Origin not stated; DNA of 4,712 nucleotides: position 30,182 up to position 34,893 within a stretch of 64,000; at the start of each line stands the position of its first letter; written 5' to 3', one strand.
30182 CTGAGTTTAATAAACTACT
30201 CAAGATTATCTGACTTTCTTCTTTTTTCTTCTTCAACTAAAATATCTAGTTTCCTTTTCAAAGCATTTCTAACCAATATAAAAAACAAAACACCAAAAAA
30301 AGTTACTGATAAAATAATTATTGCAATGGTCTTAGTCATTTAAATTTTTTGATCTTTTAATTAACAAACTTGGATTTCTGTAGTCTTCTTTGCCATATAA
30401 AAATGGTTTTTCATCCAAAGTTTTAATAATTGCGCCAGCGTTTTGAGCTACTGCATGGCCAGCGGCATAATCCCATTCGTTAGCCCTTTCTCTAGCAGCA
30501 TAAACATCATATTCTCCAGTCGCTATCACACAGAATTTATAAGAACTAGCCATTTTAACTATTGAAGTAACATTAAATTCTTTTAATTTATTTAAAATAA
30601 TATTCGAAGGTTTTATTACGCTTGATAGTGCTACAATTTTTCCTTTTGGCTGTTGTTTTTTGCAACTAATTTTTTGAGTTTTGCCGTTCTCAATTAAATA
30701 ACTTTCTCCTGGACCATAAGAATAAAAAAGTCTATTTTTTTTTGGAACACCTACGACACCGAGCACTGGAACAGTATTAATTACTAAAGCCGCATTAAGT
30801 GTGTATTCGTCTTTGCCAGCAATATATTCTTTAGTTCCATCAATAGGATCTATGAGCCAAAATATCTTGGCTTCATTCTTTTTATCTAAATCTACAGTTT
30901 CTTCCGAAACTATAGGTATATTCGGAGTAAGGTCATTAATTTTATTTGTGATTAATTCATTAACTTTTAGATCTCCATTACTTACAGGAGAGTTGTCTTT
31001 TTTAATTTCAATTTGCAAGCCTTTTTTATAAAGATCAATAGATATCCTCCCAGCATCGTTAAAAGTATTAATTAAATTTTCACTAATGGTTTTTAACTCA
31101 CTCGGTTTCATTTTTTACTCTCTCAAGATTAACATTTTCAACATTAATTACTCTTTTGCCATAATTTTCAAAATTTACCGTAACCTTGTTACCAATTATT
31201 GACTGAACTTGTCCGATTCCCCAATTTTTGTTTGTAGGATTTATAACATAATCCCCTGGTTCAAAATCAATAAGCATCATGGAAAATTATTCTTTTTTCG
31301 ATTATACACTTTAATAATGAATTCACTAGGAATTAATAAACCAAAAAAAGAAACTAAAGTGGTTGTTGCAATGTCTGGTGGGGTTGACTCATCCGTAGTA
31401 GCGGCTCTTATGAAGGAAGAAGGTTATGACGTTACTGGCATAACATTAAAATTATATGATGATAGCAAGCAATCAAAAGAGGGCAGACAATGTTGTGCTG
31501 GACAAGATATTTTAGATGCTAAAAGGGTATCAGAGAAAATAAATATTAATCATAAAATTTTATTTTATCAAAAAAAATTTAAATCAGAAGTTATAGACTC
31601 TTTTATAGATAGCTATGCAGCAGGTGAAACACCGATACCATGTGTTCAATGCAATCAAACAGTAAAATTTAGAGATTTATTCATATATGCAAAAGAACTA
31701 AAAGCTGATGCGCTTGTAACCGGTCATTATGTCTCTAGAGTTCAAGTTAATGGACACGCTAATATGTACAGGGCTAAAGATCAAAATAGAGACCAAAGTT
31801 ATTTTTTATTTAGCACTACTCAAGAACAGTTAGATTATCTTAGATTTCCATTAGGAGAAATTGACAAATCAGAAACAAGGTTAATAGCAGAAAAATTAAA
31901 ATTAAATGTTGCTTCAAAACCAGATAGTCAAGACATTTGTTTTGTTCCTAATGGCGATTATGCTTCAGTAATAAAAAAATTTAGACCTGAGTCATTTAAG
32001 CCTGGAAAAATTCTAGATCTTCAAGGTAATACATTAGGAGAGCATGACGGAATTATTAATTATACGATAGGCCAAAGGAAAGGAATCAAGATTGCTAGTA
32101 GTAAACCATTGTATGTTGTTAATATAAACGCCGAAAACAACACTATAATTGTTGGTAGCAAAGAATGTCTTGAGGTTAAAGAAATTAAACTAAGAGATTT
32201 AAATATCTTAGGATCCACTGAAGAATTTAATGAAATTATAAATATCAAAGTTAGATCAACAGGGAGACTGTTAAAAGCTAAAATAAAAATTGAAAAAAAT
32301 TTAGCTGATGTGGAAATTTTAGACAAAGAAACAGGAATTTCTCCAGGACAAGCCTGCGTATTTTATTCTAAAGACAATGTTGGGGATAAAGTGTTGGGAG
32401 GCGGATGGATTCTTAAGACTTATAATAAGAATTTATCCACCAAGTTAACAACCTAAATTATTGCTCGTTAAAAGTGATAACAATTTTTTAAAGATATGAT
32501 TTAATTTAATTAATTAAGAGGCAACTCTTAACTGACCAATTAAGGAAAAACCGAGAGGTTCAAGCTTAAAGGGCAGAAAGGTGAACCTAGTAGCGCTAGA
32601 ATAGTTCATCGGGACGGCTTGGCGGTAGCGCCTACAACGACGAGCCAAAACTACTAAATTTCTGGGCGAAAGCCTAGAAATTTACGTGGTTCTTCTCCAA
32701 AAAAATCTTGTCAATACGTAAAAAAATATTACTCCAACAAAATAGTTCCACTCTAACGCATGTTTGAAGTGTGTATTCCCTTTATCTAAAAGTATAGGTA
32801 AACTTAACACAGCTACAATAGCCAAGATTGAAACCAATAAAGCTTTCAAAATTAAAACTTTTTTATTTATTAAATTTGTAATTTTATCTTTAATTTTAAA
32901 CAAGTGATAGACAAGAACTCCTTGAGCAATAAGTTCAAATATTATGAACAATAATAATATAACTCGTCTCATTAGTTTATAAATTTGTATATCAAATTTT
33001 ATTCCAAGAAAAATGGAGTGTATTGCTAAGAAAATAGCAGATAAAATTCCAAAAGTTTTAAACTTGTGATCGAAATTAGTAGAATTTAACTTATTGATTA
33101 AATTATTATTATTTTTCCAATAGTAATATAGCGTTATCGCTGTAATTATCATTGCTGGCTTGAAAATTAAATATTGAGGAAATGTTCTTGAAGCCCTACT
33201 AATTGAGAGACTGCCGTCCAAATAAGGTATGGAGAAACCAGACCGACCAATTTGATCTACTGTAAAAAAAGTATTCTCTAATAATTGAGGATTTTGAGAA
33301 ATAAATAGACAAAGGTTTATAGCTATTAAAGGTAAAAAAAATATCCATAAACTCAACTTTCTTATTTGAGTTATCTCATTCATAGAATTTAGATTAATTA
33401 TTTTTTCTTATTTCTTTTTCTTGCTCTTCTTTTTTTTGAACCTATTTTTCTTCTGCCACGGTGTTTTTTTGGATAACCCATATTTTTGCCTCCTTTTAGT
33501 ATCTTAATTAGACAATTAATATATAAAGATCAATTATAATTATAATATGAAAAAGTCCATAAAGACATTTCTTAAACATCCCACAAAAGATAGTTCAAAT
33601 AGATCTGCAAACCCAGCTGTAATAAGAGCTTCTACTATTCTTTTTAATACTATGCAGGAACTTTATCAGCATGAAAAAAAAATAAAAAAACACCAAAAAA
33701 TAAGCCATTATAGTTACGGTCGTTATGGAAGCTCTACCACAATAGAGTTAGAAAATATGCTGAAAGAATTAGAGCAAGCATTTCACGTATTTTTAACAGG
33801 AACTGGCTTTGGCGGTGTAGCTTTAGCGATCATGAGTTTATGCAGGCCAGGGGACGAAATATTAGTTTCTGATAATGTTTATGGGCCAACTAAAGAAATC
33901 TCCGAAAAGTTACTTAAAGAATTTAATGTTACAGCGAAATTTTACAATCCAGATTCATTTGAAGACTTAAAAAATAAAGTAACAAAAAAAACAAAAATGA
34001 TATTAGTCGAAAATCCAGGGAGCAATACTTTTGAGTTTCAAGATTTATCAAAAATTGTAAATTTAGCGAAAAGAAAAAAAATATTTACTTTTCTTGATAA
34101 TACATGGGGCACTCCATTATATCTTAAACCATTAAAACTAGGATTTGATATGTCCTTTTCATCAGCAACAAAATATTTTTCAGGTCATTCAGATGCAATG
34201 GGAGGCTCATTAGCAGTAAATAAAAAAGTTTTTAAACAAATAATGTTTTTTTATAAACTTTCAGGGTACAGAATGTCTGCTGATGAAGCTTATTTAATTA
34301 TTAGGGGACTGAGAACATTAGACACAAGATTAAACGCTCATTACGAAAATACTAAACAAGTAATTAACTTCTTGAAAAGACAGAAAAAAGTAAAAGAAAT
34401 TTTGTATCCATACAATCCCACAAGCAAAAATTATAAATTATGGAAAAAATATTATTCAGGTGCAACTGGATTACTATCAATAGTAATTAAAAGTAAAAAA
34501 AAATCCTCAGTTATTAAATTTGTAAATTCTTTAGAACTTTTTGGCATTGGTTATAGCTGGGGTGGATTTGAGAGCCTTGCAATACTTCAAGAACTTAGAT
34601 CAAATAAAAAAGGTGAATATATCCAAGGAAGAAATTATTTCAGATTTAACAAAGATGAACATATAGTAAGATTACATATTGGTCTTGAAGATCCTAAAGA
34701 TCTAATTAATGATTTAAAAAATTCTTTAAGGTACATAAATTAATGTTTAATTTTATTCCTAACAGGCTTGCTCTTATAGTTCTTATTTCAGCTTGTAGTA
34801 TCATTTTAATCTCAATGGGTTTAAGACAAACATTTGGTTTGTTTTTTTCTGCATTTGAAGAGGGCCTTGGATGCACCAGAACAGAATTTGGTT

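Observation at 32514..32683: GC-rich, hairpin-dense intergenic element between convergent genes: an unclassified structured RNA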

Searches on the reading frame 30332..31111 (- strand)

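Call 45: search_protein_families(library=pfam, proteins=[window:30332-31111:-])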
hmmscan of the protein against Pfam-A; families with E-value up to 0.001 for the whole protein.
window:30332-31111:- (259 aa): 1 family
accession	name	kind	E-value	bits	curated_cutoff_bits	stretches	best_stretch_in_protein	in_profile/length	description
PF00459.30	Inositol_P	-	5.3e-42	144.6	27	1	15-247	11-253/271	Inositol monophosphatase family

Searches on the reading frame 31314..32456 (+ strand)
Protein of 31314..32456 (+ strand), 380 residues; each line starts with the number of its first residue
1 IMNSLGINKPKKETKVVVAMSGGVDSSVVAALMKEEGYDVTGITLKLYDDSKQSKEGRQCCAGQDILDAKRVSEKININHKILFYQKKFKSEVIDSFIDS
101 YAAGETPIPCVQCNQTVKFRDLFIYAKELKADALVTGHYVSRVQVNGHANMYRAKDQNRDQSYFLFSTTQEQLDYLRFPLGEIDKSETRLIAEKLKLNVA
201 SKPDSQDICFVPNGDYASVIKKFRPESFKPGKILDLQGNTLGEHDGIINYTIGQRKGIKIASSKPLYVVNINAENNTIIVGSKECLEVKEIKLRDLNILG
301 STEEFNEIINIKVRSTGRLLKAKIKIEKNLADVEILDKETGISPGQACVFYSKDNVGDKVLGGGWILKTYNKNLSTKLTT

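Call 45: search_protein_families(library=pfam, proteins=[window:31314-32456:+])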
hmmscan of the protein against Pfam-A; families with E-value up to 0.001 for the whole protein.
window:31314-32456:+ (380 aa): 8 families
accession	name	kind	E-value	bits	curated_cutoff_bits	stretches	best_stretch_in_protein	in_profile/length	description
PF03054.22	tRNA_Me_trans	-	9.1e-75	251.2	20.6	1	15-212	2-201/202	tRNA methyl transferase HUP domain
PF20259.3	tRNA_Me_trans_M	-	1.6e-21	76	27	1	220-282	4-66/66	tRNA methyl transferase PRC-barrel domain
PF20258.4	tRNA_Me_trans_C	-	1.3e-13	51.5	20.6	1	289-366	2-77/77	Aminomethyltransferase beta-barrel domain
PF06508.19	QueC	-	6.1e-07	29.6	22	1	15-198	1-176/210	Queuosine biosynthesis protein QueC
PF00733.27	Asn_synthase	-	2.5e-06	27.8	21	1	14-89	18-84/354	Asparagine synthase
PF02540.23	NAD_synthase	-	2.2e-05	24.1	21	1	13-135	18-124/242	NAD synthase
PF02568.20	ThiI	-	9.4e-05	22.5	20.5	1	14-144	4-122/197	Thiamine biosynthesis protein (ThiI)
PF00764.25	Arginosuc_synth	-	0.00098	19.6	27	0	15-56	1-43/162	Arginosuccinate synthase N-terminal HUP domain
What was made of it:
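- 31317..32456 (+): Upstream neighbour mnmA (tRNA 2-thiouridylase), on the same strand. Pfam tRNA_Me_trans HUP, PRC-barrel and C-terminal domains, E 9e-75 (call 45).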

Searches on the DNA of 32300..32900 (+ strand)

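Call 4: search_rna_families(source=window, start=32300, end=32900, threshold=evalue, max_evalue=1, show_alignments=3)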
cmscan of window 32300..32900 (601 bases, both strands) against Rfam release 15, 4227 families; matches with E-value up to 1: 1.
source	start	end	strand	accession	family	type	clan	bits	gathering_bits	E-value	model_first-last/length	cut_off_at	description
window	32507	32648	+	RF02035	IMES-2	Gene;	-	152.4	54.7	7e-42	1-141/141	no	IMES-2 RNA motif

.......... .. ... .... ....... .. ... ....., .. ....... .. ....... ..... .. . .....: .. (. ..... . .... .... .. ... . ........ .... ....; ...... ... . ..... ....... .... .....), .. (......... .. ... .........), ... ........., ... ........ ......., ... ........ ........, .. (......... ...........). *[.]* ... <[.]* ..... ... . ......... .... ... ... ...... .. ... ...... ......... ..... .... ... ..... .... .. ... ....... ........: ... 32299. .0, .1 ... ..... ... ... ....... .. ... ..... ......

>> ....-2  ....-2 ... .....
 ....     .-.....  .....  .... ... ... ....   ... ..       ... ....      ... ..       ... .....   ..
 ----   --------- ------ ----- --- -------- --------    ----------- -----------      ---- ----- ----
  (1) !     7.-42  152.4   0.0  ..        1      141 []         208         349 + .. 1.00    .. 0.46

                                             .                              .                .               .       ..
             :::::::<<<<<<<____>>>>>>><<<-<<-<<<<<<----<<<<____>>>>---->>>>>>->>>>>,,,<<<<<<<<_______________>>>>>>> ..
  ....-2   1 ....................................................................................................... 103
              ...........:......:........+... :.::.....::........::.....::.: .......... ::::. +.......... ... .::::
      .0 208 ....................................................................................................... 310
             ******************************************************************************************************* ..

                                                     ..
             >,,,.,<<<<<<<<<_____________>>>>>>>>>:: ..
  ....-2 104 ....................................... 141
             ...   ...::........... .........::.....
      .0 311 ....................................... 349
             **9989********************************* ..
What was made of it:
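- On IMES-2 (RF02035): All are matched letter for letter in the cmscan alignment (call 4).
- On CsrB/Rsm-type protein sponge: Two GUAGCGC loops are present instead (call 4).
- Two GNRA tetraloops and a conserved internal loop suggest tertiary contacts (call 4).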

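Call 64: search_dna_similar(query=window:32507-32692:+, collection=phages, mode=distant, max_evalue=0.001)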
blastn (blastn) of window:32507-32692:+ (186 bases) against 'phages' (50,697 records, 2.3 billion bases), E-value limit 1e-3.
No match.

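Call 65: search_dna_similar(query=window:32507-32692:+, collection=plasmids, mode=distant, max_evalue=0.001)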
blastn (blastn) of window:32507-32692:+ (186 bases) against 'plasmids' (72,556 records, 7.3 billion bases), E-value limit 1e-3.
No match.

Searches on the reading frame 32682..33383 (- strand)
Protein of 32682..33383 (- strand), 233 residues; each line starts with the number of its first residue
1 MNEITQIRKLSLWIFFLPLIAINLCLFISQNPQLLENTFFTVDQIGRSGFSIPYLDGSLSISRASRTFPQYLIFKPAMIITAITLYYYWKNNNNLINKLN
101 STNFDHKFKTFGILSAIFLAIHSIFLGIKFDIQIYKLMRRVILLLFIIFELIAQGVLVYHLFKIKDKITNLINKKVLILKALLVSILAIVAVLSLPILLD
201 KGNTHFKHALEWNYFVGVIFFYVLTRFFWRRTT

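Call 15: find_related_loci(query=window:32682-33383:-, collection=genome_contigs, flank=4000)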
Query window:32682-33383:- (233 aa) in genome_contigs; peptide patterns used: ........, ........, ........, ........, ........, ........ (x = any residue, [..] = any of these).
247 stretches matched a pattern; 174 encode a relative of the query (tblastn E <= 1e-3); the best 80 are kept; 80 distinct loci.
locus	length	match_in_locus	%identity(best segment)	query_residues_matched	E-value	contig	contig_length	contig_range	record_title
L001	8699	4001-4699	85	1-233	2e-132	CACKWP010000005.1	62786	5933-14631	uncultured Pelagibacteraceae bacterium isolate AG-457-L23 genome assembly, contig: AG-457-L23_NODE_5, whole genome shotg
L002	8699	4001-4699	85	1-233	6e-132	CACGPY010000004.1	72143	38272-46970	uncultured Pelagibacteraceae bacterium isolate AG-910-G11 genome assembly, contig: AG-910-G11_NODE_4, whole genome shotg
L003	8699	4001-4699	83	1-233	4e-132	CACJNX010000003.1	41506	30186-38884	uncultured Pelagibacteraceae bacterium isolate AG-447-J19 genome assembly, contig: AG-447-J19_NODE_3, whole genome shotg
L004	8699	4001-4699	84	1-233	3e-131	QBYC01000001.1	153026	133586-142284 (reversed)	Pelagibacteraceae bacterium AG-325-C03 Ga0172110_101, whole genome shotgun sequence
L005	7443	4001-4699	85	1-233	6e-131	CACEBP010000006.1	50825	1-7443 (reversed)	uncultured Pelagibacteraceae bacterium isolate AG-905-B22 genome assembly, contig: AG-905-B22_NODE_6, whole genome shotg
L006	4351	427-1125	82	1-233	1e-132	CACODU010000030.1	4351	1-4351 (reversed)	MAG: uncultured Pelagibacteraceae bacterium isolate AH-321-A05 genome assembly, contig: AH-321-A05_NODE_30, whole genome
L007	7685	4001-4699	84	1-233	7e-131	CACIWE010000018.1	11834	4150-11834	uncultured Pelagibacteraceae bacterium isolate AG-914-E07 genome assembly, contig: AG-914-E07_NODE_18, whole genome shot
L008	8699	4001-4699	83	1-233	2e-130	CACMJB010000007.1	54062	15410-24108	MAG: uncultured Pelagibacteraceae bacterium isolate AG-918-N23 genome assembly, contig: AG-918-N23_NODE_7, whole genome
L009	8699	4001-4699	82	1-233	5e-130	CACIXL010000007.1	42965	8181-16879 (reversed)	uncultured Pelagibacteraceae bacterium isolate AG-439-M21 genome assembly, contig: AG-439-M21_NODE_7, whole genome shotg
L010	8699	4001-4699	84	1-233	2e-129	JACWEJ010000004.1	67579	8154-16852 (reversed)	Pelagibacterales bacterium SAG-MED41 SAR11-SAG-MED41-C4, whole genome shotgun sequence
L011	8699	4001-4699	83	1-233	2e-128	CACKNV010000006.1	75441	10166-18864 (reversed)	uncultured Pelagibacteraceae bacterium isolate AG-917-F18 genome assembly, contig: AG-917-F18_NODE_6, whole genome shotg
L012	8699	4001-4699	85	1-233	6e-128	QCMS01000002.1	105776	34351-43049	Pelagibacteraceae bacterium AG-422-I02 Ga0172161_102, whole genome shotgun sequence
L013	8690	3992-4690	83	1-233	9e-128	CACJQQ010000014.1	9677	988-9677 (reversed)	uncultured Pelagibacteraceae bacterium isolate AG-447-M21 genome assembly, contig: AG-447-M21_NODE_14, whole genome shot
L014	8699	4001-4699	82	1-233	6e-128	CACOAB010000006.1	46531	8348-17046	MAG: uncultured Pelagibacteraceae bacterium isolate AH-287-K18 genome assembly, contig: AH-287-K18_NODE_6, whole genome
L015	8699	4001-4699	82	1-233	7e-127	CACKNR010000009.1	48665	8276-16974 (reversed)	uncultured Pelagibacteraceae bacterium isolate AG-917-F14 genome assembly, contig: AG-917-F14_NODE_9, whole genome shotg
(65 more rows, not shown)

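Call 45: search_protein_families(library=pfam, proteins=[window:32682-33383:-])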
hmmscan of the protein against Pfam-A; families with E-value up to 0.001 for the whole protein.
window:32682-33383:- (233 aa): 0 families

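Call 47: search_protein_families(library=ncbifam, proteins=[window:32682-33383:-])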
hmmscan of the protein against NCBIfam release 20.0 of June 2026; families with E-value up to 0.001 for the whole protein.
window:32682-33383:- (233 aa): 0 families
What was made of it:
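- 32682..33383 (-): Downstream neighbour: a convergent 233-aa predicted membrane protein of no described family. No Pfam or NCBIfam match (calls 45, 47).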

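Call 69: find_homologous_proteins(query=window:32682-33383:-, max_evalue=0.00001)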
Query window:32682-33383:- (233 aa): 8000 proteins with E <= 0.00001 among 8000 candidates; the best 120 are listed.
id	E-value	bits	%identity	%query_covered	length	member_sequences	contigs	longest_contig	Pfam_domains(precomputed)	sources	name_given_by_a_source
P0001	7.3e-144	495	100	100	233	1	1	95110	-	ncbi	-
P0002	3.3e-138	477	96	100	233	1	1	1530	-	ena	-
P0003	1.8e-136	471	94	100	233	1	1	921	-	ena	-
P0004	3.7e-135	467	93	100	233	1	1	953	-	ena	-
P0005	5.0e-133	460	91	100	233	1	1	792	-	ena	-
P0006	6.6e-133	459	92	100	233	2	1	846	-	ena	-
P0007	2.0e-129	448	88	100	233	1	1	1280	-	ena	-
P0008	8.5e-129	446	88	100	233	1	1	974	-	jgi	-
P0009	3.4e-128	444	88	100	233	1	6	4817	-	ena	-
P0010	3.6e-128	444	88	100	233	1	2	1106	-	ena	-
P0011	4.5e-128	443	87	100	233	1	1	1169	-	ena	-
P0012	5.5e-128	443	87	100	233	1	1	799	-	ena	-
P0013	5.5e-128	443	87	100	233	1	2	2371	-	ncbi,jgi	-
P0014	6.5e-128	443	88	100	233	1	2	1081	-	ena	-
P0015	6.8e-128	443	87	100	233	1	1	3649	-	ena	-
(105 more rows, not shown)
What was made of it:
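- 32682..33383 (-): At least 8000 relatives in the protein collection (call 69).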

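Call 70: find_encoding_contigs(protein=P0001, flank=1500, max_places=2)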
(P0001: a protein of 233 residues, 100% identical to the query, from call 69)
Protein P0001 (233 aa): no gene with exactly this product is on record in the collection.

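Call 71: list_cluster_members(proteins=[P0001])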
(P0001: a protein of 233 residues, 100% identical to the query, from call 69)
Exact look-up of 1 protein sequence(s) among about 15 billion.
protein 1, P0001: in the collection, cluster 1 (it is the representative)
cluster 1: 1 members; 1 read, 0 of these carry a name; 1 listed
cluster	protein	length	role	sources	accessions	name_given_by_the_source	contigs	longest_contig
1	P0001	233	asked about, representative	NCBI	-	-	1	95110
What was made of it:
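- Tried and rejected: The 100% identical neighbour protein P0001 has no contig on record and no name (calls 70, 71).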

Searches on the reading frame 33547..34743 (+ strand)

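Call 45: search_protein_families(library=pfam, proteins=[window:33547-34743:+])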
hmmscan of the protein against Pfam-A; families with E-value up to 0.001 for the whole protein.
window:33547-34743:+ (398 aa): 5 families
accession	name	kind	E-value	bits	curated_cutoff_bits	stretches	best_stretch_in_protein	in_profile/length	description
PF01053.26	Cys_Met_Meta_PP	-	3.8e-96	322.4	27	1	13-394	10-380/381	Cys/Met metabolism PLP-dependent enzyme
PF00155.27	Aminotran_1_2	-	6.5e-09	35.9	19.7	1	46-187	23-188/361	Aminotransferase class I and II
PF06838.17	Met_gamma_lyase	-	1.4e-05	24.3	24.2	1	40-232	34-246/405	Methionine gamma-lyase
PF00266.25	Aminotran_5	-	0.00013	21.5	21.5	1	81-210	65-202/371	Aminotransferase class-V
PF01212.27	Beta_elim_lyase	-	0.00016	21.5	27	1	61-270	30-259/288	Beta-eliminating lyase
